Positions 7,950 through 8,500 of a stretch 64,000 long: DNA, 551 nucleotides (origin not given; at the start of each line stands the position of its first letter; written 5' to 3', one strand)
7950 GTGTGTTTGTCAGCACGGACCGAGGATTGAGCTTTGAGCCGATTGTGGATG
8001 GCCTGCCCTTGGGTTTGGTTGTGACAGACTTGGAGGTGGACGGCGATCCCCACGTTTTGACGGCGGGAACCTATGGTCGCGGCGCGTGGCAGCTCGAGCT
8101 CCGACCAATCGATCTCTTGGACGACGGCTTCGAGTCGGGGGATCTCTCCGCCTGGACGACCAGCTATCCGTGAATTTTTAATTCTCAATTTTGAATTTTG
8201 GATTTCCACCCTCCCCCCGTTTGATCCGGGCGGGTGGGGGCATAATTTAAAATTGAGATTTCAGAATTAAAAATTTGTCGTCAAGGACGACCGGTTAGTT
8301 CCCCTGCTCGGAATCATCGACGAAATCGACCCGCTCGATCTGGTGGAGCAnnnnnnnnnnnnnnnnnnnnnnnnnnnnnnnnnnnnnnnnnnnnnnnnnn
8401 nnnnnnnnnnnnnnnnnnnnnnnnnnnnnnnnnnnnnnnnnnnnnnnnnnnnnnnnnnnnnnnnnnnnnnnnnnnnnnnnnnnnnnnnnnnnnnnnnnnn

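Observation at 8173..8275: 103-bp foldback element exactly filling the gap between two convergent genes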

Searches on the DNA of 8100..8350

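Call 27: search_rna_families(source=window, start=8100, end=8350, threshold=evalue, max_evalue=10)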
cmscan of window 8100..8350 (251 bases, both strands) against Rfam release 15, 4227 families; matches with E-value up to 10: 5.
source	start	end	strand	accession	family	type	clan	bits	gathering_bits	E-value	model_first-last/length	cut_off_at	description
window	8173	8268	+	RF04134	MIR7504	Gene; miRNA;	-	23.8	83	0.04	1-124/124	no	MIR7504 microRNA precursor family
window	8170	8278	+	RF04213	MIR7807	Gene; miRNA;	-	21.4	90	0.042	1-134/134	no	MIR7807 microRNA precursor family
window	8202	8251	+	RF01358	CRISPR-DR39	Gene; CRISPR;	-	16.7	39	7.4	1-31/31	no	CRISPR RNA direct repeat element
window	8173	8275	-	RF04134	MIR7504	Gene; miRNA;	-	16.4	83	2.9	1-124/124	no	MIR7504 microRNA precursor family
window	8309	8333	-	RF01386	isrB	Gene; sRNA;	-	12.7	35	6.1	33-57/87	no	isrB Hfq binding RNA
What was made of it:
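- On Any Rfam RNA family: At E<=10 there were only chance matches to plant miRNA-precursor hairpins, at 16-24 bits against 83-90 required (call 27).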
